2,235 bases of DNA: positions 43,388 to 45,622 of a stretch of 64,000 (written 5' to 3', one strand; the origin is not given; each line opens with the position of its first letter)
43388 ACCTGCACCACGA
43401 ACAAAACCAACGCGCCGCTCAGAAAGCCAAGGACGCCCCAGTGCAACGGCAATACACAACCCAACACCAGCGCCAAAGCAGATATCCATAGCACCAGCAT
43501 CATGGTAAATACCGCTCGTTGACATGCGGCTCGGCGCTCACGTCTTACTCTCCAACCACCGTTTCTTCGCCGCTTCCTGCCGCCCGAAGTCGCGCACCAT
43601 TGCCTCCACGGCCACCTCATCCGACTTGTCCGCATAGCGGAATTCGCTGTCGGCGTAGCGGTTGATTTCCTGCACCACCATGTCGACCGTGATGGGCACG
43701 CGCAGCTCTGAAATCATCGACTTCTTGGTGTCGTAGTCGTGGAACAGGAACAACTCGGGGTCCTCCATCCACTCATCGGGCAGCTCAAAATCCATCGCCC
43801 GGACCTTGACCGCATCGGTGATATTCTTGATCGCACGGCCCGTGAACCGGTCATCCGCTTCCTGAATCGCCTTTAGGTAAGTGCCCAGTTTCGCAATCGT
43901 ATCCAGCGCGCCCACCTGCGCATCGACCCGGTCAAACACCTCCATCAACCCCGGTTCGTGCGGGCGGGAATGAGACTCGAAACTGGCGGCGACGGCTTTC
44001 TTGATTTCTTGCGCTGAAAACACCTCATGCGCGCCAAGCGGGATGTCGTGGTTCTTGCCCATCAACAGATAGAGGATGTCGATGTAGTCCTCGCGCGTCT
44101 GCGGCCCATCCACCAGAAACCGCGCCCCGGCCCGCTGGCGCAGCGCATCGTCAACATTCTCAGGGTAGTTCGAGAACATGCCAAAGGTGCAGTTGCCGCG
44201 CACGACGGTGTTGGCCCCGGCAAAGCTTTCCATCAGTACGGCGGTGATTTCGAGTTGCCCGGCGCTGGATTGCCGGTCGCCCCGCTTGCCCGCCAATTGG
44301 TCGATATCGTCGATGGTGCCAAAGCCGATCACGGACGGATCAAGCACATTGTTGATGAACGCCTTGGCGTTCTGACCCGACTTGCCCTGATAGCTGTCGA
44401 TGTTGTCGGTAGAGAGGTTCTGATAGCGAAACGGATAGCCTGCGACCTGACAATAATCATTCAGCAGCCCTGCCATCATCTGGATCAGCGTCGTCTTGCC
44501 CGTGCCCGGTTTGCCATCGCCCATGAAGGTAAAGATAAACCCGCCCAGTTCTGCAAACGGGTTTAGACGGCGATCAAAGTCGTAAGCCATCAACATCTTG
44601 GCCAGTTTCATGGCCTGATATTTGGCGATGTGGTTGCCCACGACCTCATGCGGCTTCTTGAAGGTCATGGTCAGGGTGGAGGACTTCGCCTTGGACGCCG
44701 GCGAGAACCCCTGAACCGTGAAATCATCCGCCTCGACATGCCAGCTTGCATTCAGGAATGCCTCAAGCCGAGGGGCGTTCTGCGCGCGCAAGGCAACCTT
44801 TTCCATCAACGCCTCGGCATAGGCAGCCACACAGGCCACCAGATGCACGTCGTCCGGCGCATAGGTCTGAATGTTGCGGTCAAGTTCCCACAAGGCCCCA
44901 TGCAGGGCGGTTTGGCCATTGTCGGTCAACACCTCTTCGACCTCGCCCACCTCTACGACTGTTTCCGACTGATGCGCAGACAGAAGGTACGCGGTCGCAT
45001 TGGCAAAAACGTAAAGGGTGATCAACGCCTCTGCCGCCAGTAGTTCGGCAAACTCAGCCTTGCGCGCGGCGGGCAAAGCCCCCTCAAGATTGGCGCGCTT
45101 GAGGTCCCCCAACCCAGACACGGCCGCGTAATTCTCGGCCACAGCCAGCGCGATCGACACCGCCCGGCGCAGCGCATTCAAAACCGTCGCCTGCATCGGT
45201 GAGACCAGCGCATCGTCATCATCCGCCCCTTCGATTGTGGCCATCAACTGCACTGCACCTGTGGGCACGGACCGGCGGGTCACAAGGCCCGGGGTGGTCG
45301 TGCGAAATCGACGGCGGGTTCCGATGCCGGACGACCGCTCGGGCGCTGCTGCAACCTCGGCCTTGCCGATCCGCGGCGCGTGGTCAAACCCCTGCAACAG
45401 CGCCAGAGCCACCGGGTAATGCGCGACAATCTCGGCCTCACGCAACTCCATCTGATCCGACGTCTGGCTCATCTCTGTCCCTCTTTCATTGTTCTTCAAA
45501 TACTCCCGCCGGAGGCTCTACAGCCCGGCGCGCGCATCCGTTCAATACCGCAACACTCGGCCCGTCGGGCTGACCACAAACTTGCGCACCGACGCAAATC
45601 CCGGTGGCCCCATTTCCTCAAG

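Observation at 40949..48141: Nine-gene translationally coupled operon of unknown function: coiled-coil protein, AAA+ ATPase, two large unassigned proteins and five small membrane proteins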

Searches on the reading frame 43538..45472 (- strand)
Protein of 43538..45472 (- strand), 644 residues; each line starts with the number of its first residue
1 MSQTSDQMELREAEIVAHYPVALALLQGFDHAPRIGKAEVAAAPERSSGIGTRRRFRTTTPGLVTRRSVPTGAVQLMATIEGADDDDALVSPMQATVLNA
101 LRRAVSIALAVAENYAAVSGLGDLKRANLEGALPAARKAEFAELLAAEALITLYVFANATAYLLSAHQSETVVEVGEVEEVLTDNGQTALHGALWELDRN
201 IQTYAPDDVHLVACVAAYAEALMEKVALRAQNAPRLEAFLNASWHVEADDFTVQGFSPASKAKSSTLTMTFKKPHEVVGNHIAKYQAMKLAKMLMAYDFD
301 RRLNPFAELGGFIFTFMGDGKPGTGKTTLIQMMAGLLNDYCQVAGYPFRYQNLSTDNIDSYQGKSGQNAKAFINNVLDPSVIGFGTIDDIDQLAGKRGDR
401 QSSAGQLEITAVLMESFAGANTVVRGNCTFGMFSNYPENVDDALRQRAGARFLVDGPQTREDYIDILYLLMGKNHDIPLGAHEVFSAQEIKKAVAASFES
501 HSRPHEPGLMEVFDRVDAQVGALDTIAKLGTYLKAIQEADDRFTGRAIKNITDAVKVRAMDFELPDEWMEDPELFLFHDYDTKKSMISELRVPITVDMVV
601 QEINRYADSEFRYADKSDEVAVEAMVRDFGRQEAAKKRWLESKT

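Call 3: search_protein_families(library=pfam, max_evalue=0.01, proteins=[window:43538-45472:-])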
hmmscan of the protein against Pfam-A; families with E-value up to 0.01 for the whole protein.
window:43538-45472:- (644 aa): 1 family
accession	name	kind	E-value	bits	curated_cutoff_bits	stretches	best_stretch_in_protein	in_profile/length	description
PF00004.35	AAA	-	6.6e-12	46.4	21.2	1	320-453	5-128/131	ATPase family associated with various cellular activities (AAA)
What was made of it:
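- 43538..45472 (-): g5, 644-aa classical-clade AAA+ ATPase (core component 3) with a family-specific helical N-domain and Walker B DD. PF00004 matches residues 320-453 (call 3).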

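Call 4: search_protein_families(library=ncbifam, max_evalue=0.01, proteins=[window:43538-45472:-])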
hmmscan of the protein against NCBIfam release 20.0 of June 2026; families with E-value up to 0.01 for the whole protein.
window:43538-45472:- (644 aa): 0 families

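Call 5: search_protein_families(library=padloc, max_evalue=0.01, proteins=[window:43538-45472:-])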
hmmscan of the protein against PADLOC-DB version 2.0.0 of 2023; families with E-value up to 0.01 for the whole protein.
window:43538-45472:- (644 aa): 3 families
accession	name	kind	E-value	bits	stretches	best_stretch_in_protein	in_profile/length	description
PDLC00915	TRIP13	-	2.4e-05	21.9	1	319-468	69-221/302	TRIP13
PDLC04232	IetA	-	0.0028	15.1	1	320-403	123-196/330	-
PDLC02196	IetA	-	0.0062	14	0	217-402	24-201/374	-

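Call 6: search_solved_structures(query=window:43538-45472:-, max_evalue=0.01, show_alignments=2)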
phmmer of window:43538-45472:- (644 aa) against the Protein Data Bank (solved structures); distinct sequences matched with E-value up to 0.01: 12.
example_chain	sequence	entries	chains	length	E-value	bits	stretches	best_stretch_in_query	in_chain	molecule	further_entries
5ubv_A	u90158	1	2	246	1.6e-05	27.1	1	297-446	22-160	ATPase domain of i-AAA protease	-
4l15_A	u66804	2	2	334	0.00019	23.5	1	320-478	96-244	Fidgetin-like protein 1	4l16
6bmf_A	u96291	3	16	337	0.0017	20.4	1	320-457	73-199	Vacuolar protein sorting-associated protein 4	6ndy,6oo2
2rko_A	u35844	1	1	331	0.0017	20.4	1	320-457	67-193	Vacuolar protein sorting-associated protein 4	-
5uie_A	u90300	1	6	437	0.0029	19.6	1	320-457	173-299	Vacuolar protein sorting-associated protein 4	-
3eie_A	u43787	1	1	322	0.0029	19.6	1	320-457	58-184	Vacuolar protein sorting-associated protein 4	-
3eih_A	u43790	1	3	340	0.0032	19.5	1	320-457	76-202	Vacuolar protein sorting-associated protein 4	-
2qp9_X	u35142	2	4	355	0.0034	19.3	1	320-457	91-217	Vacuolar protein sorting-associated protein 4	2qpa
6ap1_A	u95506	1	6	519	0.004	19.1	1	320-457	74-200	Vacuolar protein sorting-associated protein 4,Protein hcp1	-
5xmi_A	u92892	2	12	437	0.0054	18.7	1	320-457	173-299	Vacuolar protein sorting-associated protein 4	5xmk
3d8b_A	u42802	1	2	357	0.0084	18.1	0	319-462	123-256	Fidgetin-like protein 1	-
5zqm_A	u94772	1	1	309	0.0086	18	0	320-465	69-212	Katanin p60 ATPase-containing subunit A1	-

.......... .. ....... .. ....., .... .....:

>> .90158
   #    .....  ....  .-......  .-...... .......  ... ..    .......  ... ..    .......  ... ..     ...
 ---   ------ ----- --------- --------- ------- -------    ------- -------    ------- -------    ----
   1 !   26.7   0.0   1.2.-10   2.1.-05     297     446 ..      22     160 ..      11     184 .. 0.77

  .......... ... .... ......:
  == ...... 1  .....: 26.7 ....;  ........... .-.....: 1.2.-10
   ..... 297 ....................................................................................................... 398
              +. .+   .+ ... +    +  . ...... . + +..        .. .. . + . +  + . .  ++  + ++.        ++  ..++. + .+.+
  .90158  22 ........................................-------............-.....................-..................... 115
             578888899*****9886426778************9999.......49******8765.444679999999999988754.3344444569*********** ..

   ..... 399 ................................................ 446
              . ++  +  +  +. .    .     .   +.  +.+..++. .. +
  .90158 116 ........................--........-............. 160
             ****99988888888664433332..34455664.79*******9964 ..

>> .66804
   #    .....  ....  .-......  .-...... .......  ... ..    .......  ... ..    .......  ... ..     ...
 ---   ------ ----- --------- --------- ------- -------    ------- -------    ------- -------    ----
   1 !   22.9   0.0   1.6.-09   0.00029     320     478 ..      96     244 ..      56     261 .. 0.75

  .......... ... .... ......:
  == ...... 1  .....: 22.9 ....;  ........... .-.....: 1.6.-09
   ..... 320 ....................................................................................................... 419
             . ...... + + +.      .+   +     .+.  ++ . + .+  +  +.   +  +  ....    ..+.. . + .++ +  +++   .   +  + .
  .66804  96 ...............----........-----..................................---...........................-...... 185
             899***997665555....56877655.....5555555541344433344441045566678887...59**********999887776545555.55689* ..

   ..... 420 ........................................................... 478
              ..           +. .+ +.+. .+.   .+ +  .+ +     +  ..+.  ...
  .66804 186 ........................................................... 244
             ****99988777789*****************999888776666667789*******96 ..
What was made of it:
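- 43538..45472 (-): The PDB neighbours are YME1, FIGL1, Vps4 and katanin (call 6).
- Closest known: Vps4 with ESCRT-III. Same: Vps4 is among the nearest solved sequences (call 6).
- By sequence the ATPase belongs to the classical clade (calls 3, 6). The AAA+ ATPase is classical-clade, with Vps4 among its weak PDB matches (call 6).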

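Call 8: find_homologous_proteins(query=window:43538-45472:-, max_evalue=0.00001)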
Query window:43538-45472:- (644 aa): 4056 proteins with E <= 0.00001 among 8000 candidates; the best 120 are listed.
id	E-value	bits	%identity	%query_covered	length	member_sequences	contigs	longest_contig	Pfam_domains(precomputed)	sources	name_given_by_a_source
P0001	0.0e+0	1434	100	100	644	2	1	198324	PF00004.36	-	-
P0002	0.0e+0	1383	96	100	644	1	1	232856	PF00004.36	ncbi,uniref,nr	ncbi:ATP-binding protein [uncultured Tateyamaria sp.]|uniref:AAA family ATPase n=1 Tax=uncultured Ta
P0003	0.0e+0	1316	91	100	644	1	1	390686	PF00004.36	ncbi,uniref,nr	ncbi:ATP-binding protein [Tateyamaria sp. Alg231-49]|uniref:AAA family ATPase n=1 Tax=Tateyamaria sp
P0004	0.0e+0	1316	91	100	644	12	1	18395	PF00004.36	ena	-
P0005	0.0e+0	1315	91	100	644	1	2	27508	PF00004.36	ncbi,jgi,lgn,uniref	ncbi:ATP-binding protein [Tateyamaria sp.]|jgi:energy-coupling factor transporter ATP-binding protei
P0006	0.0e+0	1314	91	100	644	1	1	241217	PF00004.36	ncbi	-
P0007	0.0e+0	1313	91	100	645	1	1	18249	PF00004.36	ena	-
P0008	0.0e+0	1312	91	100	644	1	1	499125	PF00004.36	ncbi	-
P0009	0.0e+0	1306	91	100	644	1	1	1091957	PF00004.36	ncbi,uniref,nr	ncbi:ATP-binding protein [uncultured Tateyamaria sp.]|uniref:AAA family ATPase n=1 Tax=uncultured Ta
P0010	0.0e+0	1305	90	100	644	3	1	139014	PF00004.36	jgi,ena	-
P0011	0.0e+0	1304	90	100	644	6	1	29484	PF00004.36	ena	-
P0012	0.0e+0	1302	89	100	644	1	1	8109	PF00004.36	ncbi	ncbi:MAG: ATP-binding protein [Pseudomonadota bacterium]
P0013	0.0e+0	1302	90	100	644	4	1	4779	PF00004.36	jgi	-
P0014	0.0e+0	1300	90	100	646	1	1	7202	PF00004.36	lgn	-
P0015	0.0e+0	1298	90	100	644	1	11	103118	PF00004.36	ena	-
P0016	0.0e+0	1297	90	99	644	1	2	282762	PF00004.36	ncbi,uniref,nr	ncbi:ATP-binding protein [uncultured Tateyamaria sp.]|uniref:AAA family ATPase n=1 Tax=uncultured Ta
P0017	0.0e+0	1297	90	100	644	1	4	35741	PF00004.36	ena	-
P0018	0.0e+0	1297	90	100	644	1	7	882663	PF00004.36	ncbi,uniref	ncbi:MAG: ATP-binding protein [Lentilitoribacter sp.]|uniref:AAA family ATPase n=1 Tax=Tateyamaria s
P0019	0.0e+0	1297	89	100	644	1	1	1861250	PF00004.36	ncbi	-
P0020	0.0e+0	1297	90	100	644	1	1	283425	PF00004.36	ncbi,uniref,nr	ncbi:ATP-binding protein [uncultured Tateyamaria sp.]|uniref:AAA family ATPase n=1 Tax=uncultured Ta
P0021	0.0e+0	1296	89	100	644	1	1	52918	PF00004.36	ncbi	-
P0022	0.0e+0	1296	90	100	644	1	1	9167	PF00004.36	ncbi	ncbi:MAG: AAA family ATPase [Pseudomonadota bacterium]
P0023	0.0e+0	1296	89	100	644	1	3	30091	PF00004.36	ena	-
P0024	0.0e+0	1295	89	100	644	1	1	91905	PF00004.36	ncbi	ncbi:MAG: ATP-binding protein [Pseudomonadota bacterium]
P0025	0.0e+0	1295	90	100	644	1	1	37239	PF00004.36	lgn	-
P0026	0.0e+0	1294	90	100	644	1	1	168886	PF00004.36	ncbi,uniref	ncbi:MAG: ATP-binding protein [Tateyamaria sp.]|uniref:AAA family ATPase n=1 Tax=Tateyamaria sp. Tax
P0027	0.0e+0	1294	89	100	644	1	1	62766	PF00004.36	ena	-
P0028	0.0e+0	1293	90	99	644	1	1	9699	PF00004.36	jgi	-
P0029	0.0e+0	1292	90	100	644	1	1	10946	PF00004.36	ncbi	ncbi:MAG: ATP-binding protein [Rhizobiaceae bacterium]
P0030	0.0e+0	1292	90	99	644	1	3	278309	PF00004.36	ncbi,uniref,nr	ncbi:ATP-binding protein [uncultured Tateyamaria sp.]|uniref:AAA family ATPase n=1 Tax=uncultured Ta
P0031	0.0e+0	1292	89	100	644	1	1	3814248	PF00004.36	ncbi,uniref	ncbi:ATP-binding protein [Tateyamaria sp. SN6-1]|uniref:AAA family ATPase n=1 Tax=Tateyamaria sp. SN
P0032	0.0e+0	1291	89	100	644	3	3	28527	PF00004.36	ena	-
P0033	0.0e+0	1291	89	100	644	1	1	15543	PF00004.36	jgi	-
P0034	0.0e+0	1290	89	100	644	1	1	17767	PF00004.36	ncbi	ncbi:MAG: ATP-binding protein [Pseudomonadota bacterium]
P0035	0.0e+0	1290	89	100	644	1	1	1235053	PF00004.36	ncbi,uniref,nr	ncbi:ATP-binding protein [uncultured Tateyamaria sp.]|uniref:AAA family ATPase n=1 Tax=uncultured Ta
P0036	0.0e+0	1290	89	99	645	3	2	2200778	PF00004.36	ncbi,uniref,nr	ncbi:ATP-binding protein [uncultured Tateyamaria sp.]|uniref:AAA family ATPase n=1 Tax=uncultured Ta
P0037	0.0e+0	1290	89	100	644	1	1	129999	PF00004.36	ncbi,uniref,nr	ncbi:AAA family ATPase [Tateyamaria pelophila]|uniref:AAA family ATPase n=1 Tax=Tateyamaria pelophil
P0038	0.0e+0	1290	89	100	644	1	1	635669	PF00004.36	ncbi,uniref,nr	ncbi:ATP-binding protein [uncultured Tateyamaria sp.]|uniref:AAA family ATPase n=1 Tax=uncultured Ta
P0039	0.0e+0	1290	89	100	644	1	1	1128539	PF00004.36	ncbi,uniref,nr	ncbi:ATP-binding protein [uncultured Tateyamaria sp.]|uniref:ATP-binding protein n=1 Tax=uncultured 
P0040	0.0e+0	1290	88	100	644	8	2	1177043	PF00004.36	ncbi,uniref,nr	ncbi:ATP-binding protein [uncultured Tateyamaria sp.]|uniref:ATP-binding protein n=1 Tax=Tateyamaria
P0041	0.0e+0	1289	89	100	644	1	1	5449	PF00004.36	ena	-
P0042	0.0e+0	1289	89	99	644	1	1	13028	PF00004.36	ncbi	ncbi:MAG: ATP-binding protein [Tateyamaria sp.]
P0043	0.0e+0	1289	89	100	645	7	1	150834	PF00004.36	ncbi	ncbi:MAG: ATP-binding protein [Pseudomonadota bacterium]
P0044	0.0e+0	1289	89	100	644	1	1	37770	PF00004.36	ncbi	ncbi:MAG: AAA family ATPase [Pseudomonadota bacterium]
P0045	0.0e+0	1288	89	100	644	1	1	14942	PF00004.36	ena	-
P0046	0.0e+0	1287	89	100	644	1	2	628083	PF00004.36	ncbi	ncbi:MAG: ATP-binding protein [Pseudomonadota bacterium]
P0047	0.0e+0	1286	89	100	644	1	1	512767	PF00004.36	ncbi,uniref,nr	ncbi:ATP-binding protein [uncultured Tateyamaria sp.]|uniref:AAA family ATPase n=1 Tax=uncultured Ta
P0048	0.0e+0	1286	89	99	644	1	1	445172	PF00004.36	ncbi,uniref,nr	ncbi:ATP-binding protein [uncultured Tateyamaria sp.]|uniref:AAA family ATPase n=1 Tax=uncultured Ta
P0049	0.0e+0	1286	89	99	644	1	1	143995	PF00004.36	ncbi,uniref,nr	ncbi:ATP-binding protein [uncultured Tateyamaria sp.]|uniref:AAA family ATPase n=1 Tax=uncultured Ta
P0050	0.0e+0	1285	89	100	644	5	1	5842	PF00004.36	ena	-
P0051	0.0e+0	1285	89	100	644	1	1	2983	PF00004.36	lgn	-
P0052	0.0e+0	1284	88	100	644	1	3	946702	PF00004.36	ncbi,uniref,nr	ncbi:ATP-binding protein [uncultured Tateyamaria sp.]|uniref:AAA family ATPase n=1 Tax=uncultured Ta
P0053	0.0e+0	1284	88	100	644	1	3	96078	PF00004.36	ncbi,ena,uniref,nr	ncbi:ATP-binding protein [uncultured Tateyamaria sp.]|uniref:AAA family ATPase n=1 Tax=uncultured Ta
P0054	0.0e+0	1284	88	99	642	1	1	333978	PF00004.36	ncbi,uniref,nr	ncbi:ATP-binding protein [Tateyamaria sp. syn59]|uniref:AAA family ATPase n=1 Tax=Tateyamaria sp. sy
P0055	0.0e+0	1283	88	100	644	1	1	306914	PF00004.36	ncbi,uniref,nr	ncbi:ATP-binding protein [Tateyamaria omphalii]|uniref:AAA family ATPase n=1 Tax=Tateyamaria omphali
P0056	0.0e+0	1283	88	100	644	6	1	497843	PF00004.36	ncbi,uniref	ncbi:ATP-binding protein [Tateyamaria sp.]|uniref:AAA family ATPase n=1 Tax=Tateyamaria sp. TaxID=19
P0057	0.0e+0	1281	88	100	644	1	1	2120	PF00004.36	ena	-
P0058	0.0e+0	1281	88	100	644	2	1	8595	PF00004.36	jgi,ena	-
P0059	0.0e+0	1280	88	100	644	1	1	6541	PF00004.36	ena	-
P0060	0.0e+0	1278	88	100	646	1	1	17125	PF00004.36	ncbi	-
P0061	0.0e+0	1277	88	100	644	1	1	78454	PF00004.36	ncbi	ncbi:MAG: ATP-binding protein [Pseudomonadota bacterium]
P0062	0.0e+0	1277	89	99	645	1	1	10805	PF00004.36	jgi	jgi:energy-coupling factor transporter ATP-binding protein EcfA2/tellurite resistance-related unchar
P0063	0.0e+0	1277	88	100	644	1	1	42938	PF00004.36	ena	-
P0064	0.0e+0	1276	88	100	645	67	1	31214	PF00004.36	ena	-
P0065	0.0e+0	1276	90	99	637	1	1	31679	PF00004.36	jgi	jgi:energy-coupling factor transporter ATP-binding protein EcfA2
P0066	0.0e+0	1276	88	99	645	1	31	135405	PF00004.36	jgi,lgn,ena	jgi:energy-coupling factor transporter ATP-binding protein EcfA2/tellurite resistance-related unchar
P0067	0.0e+0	1275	88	100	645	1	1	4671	PF00004.36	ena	-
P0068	0.0e+0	1274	88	99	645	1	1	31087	PF00004.36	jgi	-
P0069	0.0e+0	1273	88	99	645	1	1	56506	PF00004.36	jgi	jgi:energy-coupling factor transporter ATP-binding protein EcfA2/tellurite resistance-related unchar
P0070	0.0e+0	1273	89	99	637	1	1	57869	PF00004.36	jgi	jgi:energy-coupling factor transporter ATP-binding protein EcfA2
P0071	0.0e+0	1272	87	100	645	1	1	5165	PF00004.36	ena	-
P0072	0.0e+0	1271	87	99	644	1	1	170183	PF00004.36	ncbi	ncbi:MAG: ATP-binding protein [Pseudomonadota bacterium]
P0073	0.0e+0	1269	88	100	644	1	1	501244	PF00004.36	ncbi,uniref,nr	ncbi:ATPase AAA [Tateyamaria omphalii]|uniref:AAA family ATPase n=1 Tax=Tateyamaria omphalii TaxID=2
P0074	0.0e+0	1268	88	100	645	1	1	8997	PF00004.36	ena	-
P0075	0.0e+0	1268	88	100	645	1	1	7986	PF00004.36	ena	-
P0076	0.0e+0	1268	88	100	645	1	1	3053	PF00004.36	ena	-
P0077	0.0e+0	1267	87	100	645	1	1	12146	PF00004.36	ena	-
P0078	0.0e+0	1267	88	100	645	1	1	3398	PF00004.36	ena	-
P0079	0.0e+0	1266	87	100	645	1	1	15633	PF00004.36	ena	-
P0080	0.0e+0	1266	88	100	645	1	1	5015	PF00004.36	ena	-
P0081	0.0e+0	1265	87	100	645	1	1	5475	PF00004.36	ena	-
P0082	0.0e+0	1265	87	100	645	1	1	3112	PF00004.36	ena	-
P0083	0.0e+0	1264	87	100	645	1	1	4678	PF00004.36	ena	-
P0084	0.0e+0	1264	87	100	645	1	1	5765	PF00004.36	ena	-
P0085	0.0e+0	1264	87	100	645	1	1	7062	PF00004.36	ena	-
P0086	0.0e+0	1263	87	100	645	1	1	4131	PF00004.36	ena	-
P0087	0.0e+0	1262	87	100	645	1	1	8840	PF00004.36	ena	-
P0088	0.0e+0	1262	87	100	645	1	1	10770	PF00004.36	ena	-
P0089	0.0e+0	1259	87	100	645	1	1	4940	PF00004.36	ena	-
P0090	0.0e+0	1257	87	100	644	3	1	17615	PF00004.36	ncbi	ncbi:MAG: ATP-binding protein [Pseudomonadota bacterium]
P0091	0.0e+0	1253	86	100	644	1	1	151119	PF00004.36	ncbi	-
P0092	0.0e+0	1247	86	100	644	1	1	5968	PF00004.36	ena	-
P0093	0.0e+0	1242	86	100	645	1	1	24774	PF00004.36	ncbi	ncbi:MAG: ATP-binding protein [Pseudomonadota bacterium]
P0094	0.0e+0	1233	85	100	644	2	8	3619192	PF00004.36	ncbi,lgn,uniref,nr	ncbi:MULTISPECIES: AAA family ATPase [Roseobacteraceae]|uniref:ATPase family associated with various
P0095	0.0e+0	1223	84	100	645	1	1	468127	PF00004.36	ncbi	ncbi:MAG: ATP-binding protein [Aliishimia sp.]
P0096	0.0e+0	1223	85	100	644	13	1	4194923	PF00004.36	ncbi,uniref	ncbi:AAA family ATPase [Pseudosulfitobacter sp. SM2401]|uniref:AAA family ATPase n=1 Tax=Pseudosulfi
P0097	0.0e+0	1213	85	100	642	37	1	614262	PF00004.36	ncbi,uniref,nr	ncbi:AAA family ATPase [Pseudosulfitobacter koreensis]|uniref:ATP-binding protein n=1 Tax=Pseudosulf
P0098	0.0e+0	1210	84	99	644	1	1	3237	PF00004.36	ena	-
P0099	0.0e+0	1210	84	99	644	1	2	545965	PF00004.36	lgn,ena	-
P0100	0.0e+0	1207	83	99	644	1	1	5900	PF00004.36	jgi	jgi:hypothetical protein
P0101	0.0e+0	1204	83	100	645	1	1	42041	PF00004.36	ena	-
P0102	0.0e+0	1203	83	100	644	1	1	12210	PF00004.36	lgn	-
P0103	0.0e+0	1203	83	99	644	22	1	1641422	PF00004.36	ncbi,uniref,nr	ncbi:ATP-binding protein [uncultured Sulfitobacter sp.]|uniref:AAA family ATPase n=1 Tax=uncultured 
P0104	0.0e+0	1202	84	100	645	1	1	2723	PF00004.36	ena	-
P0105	0.0e+0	1201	83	99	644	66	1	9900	PF00004.36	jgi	jgi:energy-coupling factor transporter ATP-binding protein EcfA2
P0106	0.0e+0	1201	83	99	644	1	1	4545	PF00004.36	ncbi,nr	ncbi:MAG: ATP-binding protein [Sulfitobacter sp.]|nr:ATP-binding protein [Sulfitobacter sp.]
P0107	0.0e+0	1200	82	100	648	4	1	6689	PF00004.36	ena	-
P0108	0.0e+0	1199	83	99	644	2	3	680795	PF00004.36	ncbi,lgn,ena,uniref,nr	ncbi:energy-coupling factor transporter ATP-binding protein EcfA2 [Sulfitobacter undariae]|uniref:En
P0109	0.0e+0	1199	83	100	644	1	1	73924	PF00004.36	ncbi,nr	ncbi:MAG: ATP-binding protein [Sulfitobacter sp.]|nr:ATP-binding protein [Sulfitobacter sp.]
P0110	0.0e+0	1194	82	100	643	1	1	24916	PF00004.36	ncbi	ncbi:MAG: ATP-binding protein [Paracoccaceae bacterium]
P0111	0.0e+0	1194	82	100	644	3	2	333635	PF00004.36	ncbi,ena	-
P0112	0.0e+0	1194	83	100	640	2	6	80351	PF00004.36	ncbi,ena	-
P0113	0.0e+0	1190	82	100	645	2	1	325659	PF00004.36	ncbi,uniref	ncbi:ATP-binding protein [Sulfitobacter sp.]|uniref:ATP-binding protein n=1 Tax=Sulfitobacter sp. Ta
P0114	0.0e+0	1188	83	99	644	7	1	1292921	PF00004.36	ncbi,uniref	ncbi:AAA family ATPase [Sulfitobacter sp.]|uniref:AAA family ATPase n=1 Tax=Sulfitobacter sp. TaxID=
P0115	0.0e+0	1187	81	100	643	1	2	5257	PF00004.36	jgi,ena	-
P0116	0.0e+0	1187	83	99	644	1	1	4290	PF00004.36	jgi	jgi:energy-coupling factor transporter ATP-binding protein EcfA2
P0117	0.0e+0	1186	81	100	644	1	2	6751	PF00004.36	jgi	-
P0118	0.0e+0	1186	83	100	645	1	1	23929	PF00004.36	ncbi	-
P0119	0.0e+0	1186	83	100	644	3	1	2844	PF00004.36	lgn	-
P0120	0.0e+0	1186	83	99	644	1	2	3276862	PF00004.36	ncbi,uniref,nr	ncbi:AAA family ATPase [Sulfitobacter donghicola]|uniref:ATPase AAA n=1 Tax=Sulfitobacter donghicola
